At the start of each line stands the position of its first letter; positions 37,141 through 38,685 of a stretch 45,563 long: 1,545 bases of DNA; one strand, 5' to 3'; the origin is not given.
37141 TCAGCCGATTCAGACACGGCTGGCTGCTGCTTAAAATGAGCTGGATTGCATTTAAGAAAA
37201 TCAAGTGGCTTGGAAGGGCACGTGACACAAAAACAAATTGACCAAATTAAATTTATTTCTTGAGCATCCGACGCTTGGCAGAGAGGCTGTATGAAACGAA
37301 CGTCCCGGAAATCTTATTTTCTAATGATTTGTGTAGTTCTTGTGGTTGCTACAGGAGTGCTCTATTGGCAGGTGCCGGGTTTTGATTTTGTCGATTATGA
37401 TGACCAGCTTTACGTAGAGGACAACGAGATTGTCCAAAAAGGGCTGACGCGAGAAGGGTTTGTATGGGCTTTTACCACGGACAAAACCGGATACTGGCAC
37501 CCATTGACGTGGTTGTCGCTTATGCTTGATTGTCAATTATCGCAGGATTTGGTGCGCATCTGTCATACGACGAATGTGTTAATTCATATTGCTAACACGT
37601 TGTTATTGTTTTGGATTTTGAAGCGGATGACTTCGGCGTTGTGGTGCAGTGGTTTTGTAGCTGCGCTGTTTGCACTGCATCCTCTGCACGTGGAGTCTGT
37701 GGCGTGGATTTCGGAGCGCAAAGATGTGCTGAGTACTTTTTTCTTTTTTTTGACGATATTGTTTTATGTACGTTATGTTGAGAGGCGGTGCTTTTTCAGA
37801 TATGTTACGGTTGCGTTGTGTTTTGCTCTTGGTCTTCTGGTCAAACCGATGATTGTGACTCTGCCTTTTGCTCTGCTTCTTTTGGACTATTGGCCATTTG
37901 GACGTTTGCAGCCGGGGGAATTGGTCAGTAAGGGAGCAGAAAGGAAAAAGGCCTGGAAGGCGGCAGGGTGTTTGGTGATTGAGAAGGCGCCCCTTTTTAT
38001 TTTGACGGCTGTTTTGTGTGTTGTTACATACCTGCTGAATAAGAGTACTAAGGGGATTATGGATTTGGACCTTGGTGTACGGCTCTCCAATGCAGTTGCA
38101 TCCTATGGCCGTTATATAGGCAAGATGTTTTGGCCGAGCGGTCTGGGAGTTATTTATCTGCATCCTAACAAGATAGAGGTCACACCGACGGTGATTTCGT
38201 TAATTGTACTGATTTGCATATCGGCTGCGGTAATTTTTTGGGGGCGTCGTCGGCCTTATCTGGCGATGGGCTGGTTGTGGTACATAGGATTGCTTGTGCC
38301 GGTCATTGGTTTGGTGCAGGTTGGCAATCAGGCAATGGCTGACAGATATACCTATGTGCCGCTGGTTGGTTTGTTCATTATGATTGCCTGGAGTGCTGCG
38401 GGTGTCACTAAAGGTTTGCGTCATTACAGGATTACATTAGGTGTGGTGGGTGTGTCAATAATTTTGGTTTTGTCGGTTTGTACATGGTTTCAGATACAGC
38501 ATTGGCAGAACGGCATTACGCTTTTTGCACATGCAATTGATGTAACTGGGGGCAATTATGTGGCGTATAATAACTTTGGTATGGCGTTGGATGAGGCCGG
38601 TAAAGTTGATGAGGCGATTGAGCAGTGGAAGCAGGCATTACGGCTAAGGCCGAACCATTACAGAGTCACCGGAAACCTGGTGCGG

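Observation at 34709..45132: Tightly packed 7-gene operon: candidate polyprenyl-phosphate-sugar dependent periplasmic glycosylation/methylation system with four GT-C enzymes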

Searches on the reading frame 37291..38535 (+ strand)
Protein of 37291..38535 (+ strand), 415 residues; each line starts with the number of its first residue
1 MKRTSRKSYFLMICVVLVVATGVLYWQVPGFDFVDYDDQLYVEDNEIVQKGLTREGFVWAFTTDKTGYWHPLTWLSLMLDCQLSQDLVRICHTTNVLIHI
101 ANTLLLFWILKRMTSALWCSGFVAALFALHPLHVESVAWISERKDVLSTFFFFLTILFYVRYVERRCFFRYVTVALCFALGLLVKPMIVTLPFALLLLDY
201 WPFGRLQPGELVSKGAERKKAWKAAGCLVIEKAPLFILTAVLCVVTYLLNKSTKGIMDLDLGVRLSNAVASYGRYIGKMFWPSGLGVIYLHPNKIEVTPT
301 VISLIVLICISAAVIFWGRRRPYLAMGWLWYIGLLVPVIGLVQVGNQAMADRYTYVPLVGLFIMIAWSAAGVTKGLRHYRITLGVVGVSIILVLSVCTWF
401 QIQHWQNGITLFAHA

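Call 18: search_solved_structures(query=window:37291-38535:+, max_evalue=1)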
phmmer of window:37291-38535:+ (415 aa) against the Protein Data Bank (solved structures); distinct sequences matched with E-value up to 1: 1.
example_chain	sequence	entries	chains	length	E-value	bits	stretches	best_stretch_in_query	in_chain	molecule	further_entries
1f5q_B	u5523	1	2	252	0.35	13.4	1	90-196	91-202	GAMMA HERPESVIRUS CYCLIN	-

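Call 21: find_homologous_proteins(query=window:37291-38535:+, max_evalue=0.00001)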
Query window:37291-38535:+ (415 aa): 8000 proteins with E <= 0.00001 among 8000 candidates; the best 120 are listed.
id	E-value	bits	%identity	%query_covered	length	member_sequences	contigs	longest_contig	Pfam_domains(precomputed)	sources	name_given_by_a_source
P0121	7.9e-225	765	100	83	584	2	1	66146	PF03704.24,PF13431.13,PF23914.2,PF13414.13,PF13176.13,PF13428.13,PF25064.2,PF13374.13,PF07721.21,PF14559.13,PF24575.2,PF13371.13,PF00515.35,PF12895.14,PF13424.13,PF21033.5,PF13432.13,PF13429.13,PF13181.13,PF14561.13,PF07719.24,PF13174.13,PF20308.5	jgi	-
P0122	1.6e-223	761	81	100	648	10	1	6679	PF13431.13,PF23914.2,PF13414.13,PF23558.2,PF13176.13,PF13428.13,PF25064.2,PF13374.13,PF14559.13,PF24575.2,PF13371.13,PF00515.35,PF12895.14,PF13424.13,PF21033.5,PF13432.13,PF13429.13,PF13181.13,PF07719.24,PF13174.13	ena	-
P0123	3.7e-219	747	80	100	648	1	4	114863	PF13431.13,PF23914.2,PF13414.13,PF13176.13,PF13428.13,PF13374.13,PF14559.13,PF24575.2,PF13371.13,PF00515.35,PF12895.14,PF13424.13,PF21033.5,PF13432.13,PF13181.13,PF07719.24,PF13174.13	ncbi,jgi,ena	-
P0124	1.1e-217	742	81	97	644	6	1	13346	PF13431.13,PF23914.2,PF13414.13,PF13176.13,PF13428.13,PF25064.2,PF13374.13,PF14559.13,PF24575.2,PF00515.35,PF22860.3,PF12895.14,PF13424.13,PF21033.5,PF13432.13,PF13429.13,PF13181.13,PF07719.24,PF13174.13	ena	-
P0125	2.0e-215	734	80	97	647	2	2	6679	PF13431.13,PF23914.2,PF13414.13,PF13176.13,PF13428.13,PF25064.2,PF13374.13,PF02064.22,PF07721.21,PF14559.13,PF24575.2,PF00515.35,PF22860.3,PF12895.14,PF13424.13,PF21033.5,PF13432.13,PF13181.13,PF07719.24,PF13174.13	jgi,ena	-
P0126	5.9e-210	716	79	97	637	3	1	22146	PF13431.13,PF23914.2,PF13414.13,PF13176.13,PF13428.13,PF25064.2,PF13374.13,PF14559.13,PF24575.2,PF00515.35,PF12895.14,PF13424.13,PF21033.5,PF13432.13,PF13181.13,PF07719.24,PF13174.13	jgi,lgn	-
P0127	1.1e-207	709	75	100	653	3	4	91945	PF13431.13,PF23914.2,PF13414.13,PF13176.13,PF13428.13,PF25064.2,PF13374.13,PF07721.21,PF14559.13,PF24575.2,PF13371.13,PF00515.35,PF12895.14,PF13424.13,PF21033.5,PF13432.13,PF13429.13,PF13181.13,PF14561.13,PF07719.24,PF13174.13,PF20308.5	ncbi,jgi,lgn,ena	-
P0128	3.3e-151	523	59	100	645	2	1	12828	PF03704.24,PF09976.16,PF13414.13,PF21325.4,PF13374.13,PF07721.21,PF24575.2,PF00515.35,PF13424.13,PF13429.13,PF14561.13,PF07719.24,PF13174.13,PF13231.13,PF20308.5,PF25063.1,PF13431.13,PF23914.2,PF13176.13,PF13428.13,PF25064.2,PF14559.13,PF13371.13,PF17874.8,PF12895.14,PF21033.5,PF13432.13,PF13181.13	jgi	-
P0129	4.2e-151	522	58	100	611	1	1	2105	PF13431.13,PF23914.2,PF13414.13,PF13176.13,PF13428.13,PF25064.2,PF13374.13,PF14559.13,PF24575.2,PF00515.35,PF13424.13,PF21033.5,PF13432.13,PF13429.13,PF13181.13,PF07719.24,PF13174.13,PF13231.13,PF20308.5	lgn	-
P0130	6.1e-150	518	59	100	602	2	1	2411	PF13431.13,PF23914.2,PF13414.13,PF13176.13,PF13428.13,PF13374.13,PF07721.21,PF14559.13,PF24575.2,PF17874.8,PF00515.35,PF13424.13,PF21033.5,PF13432.13,PF13181.13,PF07719.24,PF13231.13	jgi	jgi:Flp pilus assembly protein TadD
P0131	2.6e-148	513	55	100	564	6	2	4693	PF13431.13,PF13414.13,PF13176.13,PF13428.13,PF25064.2,PF13374.13,PF14559.13,PF24575.2,PF00515.35,PF13424.13,PF13432.13,PF13181.13,PF07719.24,PF13174.13,PF13231.13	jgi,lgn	-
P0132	9.1e-147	508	54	100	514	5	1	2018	PF13431.13,PF13414.13,PF13176.13,PF13428.13,PF13374.13,PF14559.13,PF24575.2,PF00515.35,PF13424.13,PF13432.13,PF13181.13,PF07719.24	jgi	-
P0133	3.2e-143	496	58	100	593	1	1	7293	PF13431.13,PF13414.13,PF13176.13,PF13428.13,PF25064.2,PF13374.13,PF14559.13,PF24575.2,PF17874.8,PF00515.35,PF13424.13,PF21033.5,PF13432.13,PF13181.13,PF07719.24,PF13174.13,PF13231.13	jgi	jgi:cytochrome c-type biogenesis protein CcmH/NrfG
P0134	2.8e-141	490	55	97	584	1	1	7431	PF13414.13,PF13176.13,PF13428.13,PF13374.13,PF14559.13,PF24575.2,PF00515.35,PF13424.13,PF13432.13,PF13181.13,PF07719.24,PF13231.13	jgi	jgi:Flp pilus assembly protein TadD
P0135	1.4e-140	488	53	100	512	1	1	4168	PF13431.13,PF13414.13,PF13176.13,PF13428.13,PF13374.13,PF14559.13,PF24575.2,PF00515.35,PF13424.13,PF13432.13,PF13181.13,PF07719.24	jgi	-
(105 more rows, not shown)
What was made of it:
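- TPR-GT-C proteins are an enormous family (>8000 hits), so some chance adjacency is expected (call 21).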

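Call 25: search_protein_families(library=pfam, proteins=[window:37291-38535:+], max_evalue=10)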
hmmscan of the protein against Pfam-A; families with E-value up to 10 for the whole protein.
window:37291-38535:+ (415 aa): 1 family
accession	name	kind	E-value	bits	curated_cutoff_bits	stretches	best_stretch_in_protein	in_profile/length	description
PF13231.12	PMT_2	-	9.5e-05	23.1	26.1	1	95-197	28-127/160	Dolichyl-phosphate-mannose-protein mannosyltransferase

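Call 50: predict_structure(alignment_id=A4)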
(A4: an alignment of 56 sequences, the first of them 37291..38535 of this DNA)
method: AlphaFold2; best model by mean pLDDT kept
length: 415 residues; sequences in the alignment: 56
mean_pLDDT: 82.3   pTM: 0.88
mean pLDDT of the five models: 82.3, 81.8, 81.2, 80.4, 80.2
residues with pLDDT >= 90: 154; 70-90: 191; 50-70: 60; < 50: 10
segments of 3 or more residues with pLDDT < 50: 1-4, 348-351
pLDDT, mean of each block of 10 residues (from residue 1): 63 95 81 68 81 90 69 89 84 90 97 93 93 75 86 96 93 94 79 92 86 80 88 90 76 64 79 84 63 77 92 92 94 72 51 74 94 84 88 85 68 52
secondary structure, 60 per line:
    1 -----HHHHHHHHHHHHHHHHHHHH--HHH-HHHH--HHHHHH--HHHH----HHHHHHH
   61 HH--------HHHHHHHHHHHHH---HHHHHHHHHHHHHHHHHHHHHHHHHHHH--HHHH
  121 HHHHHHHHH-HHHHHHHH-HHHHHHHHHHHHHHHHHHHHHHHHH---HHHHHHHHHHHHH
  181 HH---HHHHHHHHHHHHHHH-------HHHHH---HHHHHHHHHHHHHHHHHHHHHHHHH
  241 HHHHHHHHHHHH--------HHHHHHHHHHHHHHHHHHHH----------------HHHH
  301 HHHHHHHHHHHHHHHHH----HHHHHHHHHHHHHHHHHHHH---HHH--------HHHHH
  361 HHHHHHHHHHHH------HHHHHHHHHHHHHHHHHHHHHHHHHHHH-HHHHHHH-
elements in order: H6-25 H32-35 H38-43 H46-49 H54-62 H71-83 H87-114 H117-129 H131-138 H140-164 H168-182 H186-200 H208-212 H216-252 H261-280 H297-317 H322-341 H356-372 H379-406 H408-414
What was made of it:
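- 37291..39258 (+): TPR-GT-C paralogue 1 (655 aa): an 11-helix GT-C membrane domain (1-~410) followed by a C-terminal TPR domain (~420-650), predicted to be periplasmic. AF2 N-domain model: pLDDT 82.3, pTM 0.88 (call 50).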

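Call 53: fold_search(model_id=the predicted structure, library=pdb)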
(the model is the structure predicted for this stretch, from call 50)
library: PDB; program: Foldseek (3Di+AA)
matches with E <= 10: 225; with E <= 0.001: 6
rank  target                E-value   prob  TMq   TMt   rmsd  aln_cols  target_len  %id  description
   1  8pn9_A                1.6e-04  1.00  0.49  0.34  13.2       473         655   11  Structure of human oligosaccharyltransferase OST-A complex bound to NGI-1 (released 2024-05-08)
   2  8age_A                1.7e-04  1.00  0.48  0.34  11.4       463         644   11  Structure of yeast oligosaccharylransferase complex with acceptor peptide bound (released 2022-12-07)
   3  9i5k_A                4.1e-04  1.00  0.54  0.47  11.6       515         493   11  Structure of the Chaetomium thermophilum Pmt4 homodimer (C2 symmetry) (released 2025-12-24)
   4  6ftg_5                4.1e-04  1.00  0.49  0.34  15.1       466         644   13  Subtomogram average of OST-containing ribosome-translocon complexes from canine rough microsomal membranes (released 2018-03-21)
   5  8agc_A                7.3e-04  1.00  0.49  0.32  13.9       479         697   12  Structure of yeast oligosaccharylransferase complex with lipid-linked oligosaccharide and non-acceptor peptide bound (released 2022-12-07)
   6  9n9j_I                9.4e-04  1.00  0.50  0.33  12.5       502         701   12  Structure of a GRP94 folding intermediate engaged with a CCDC134- and FKBP11-bound secretory translocon (released 2025-11-19)
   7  6gxc_A                1.3e-03  1.00  0.50  0.33  11.7       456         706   13  Bacterial oligosaccharyltransferase PglB in complex with an inhibitory peptide and a reactive lipid-linked oligosaccha (released 2018-11-14)
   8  8agb_A                1.4e-03  1.00  0.44  0.31  13.8       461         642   10  Structure of yeast oligosaccharylransferase complex with lipid-linked oligosaccharide bound (released 2022-12-07)
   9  6c26_A                2.9e-03  1.00  0.49  0.35  12.8       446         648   11  The Cryo-EM structure of a eukaryotic oligosaccharyl transferase complex (released 2018-01-31)
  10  6ezn_F                4.2e-03  1.00  0.48  0.34  11.8       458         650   11  Cryo-EM structure of the yeast oligosaccharyltransferase (OST) complex (released 2018-01-17)
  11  9i5l_A                5.8e-03  1.00  0.37  0.24   6.9       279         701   13  Structure of the Chaetomium thermophilum Pmt4 homodimer (C1 symmetry) (released 2025-12-24)
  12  9e6i_B                6.3e-03  1.00  0.38  0.24   6.9       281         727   12  Cryo-EM structure of Saccharomyces cerevisiae Pmt4-Ccw5 complex (released 2025-10-15)
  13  9e61_B                6.3e-03  1.00  0.38  0.24   6.9       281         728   12  Cryo-EM structure of Saccharomyces cerevisiae Pmt4 apo form (released 2025-10-15)
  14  9e61_A                7.1e-03  1.00  0.39  0.24   7.1       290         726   11  Cryo-EM structure of Saccharomyces cerevisiae Pmt4 apo form (released 2025-10-15)
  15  5f15                  1.9e-02  0.99  0.39  0.32  14.8       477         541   12  Crystal Structure of ArnT from Cupriavidus metallidurans bound to Undecaprenyl phosphate (released 2016-02-17)
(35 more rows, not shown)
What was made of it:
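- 37291..39258 (+): The top 21 Foldseek hits in the PDB are all GT-C: STT3, Pmt4 (TMq 0.54), PglB, ArnT, ALG9, Pmt1/2, AftA, DPY19 (call 53).
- On Three-component extracytoplasmic glycosylation system (Gtr/Csb type): The AF2 N-domain model's top 21 Foldseek hits are all GT-C (calls 50, 53).
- The TPR protein's N-domain has the GT-C fold (calls 50, 53).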
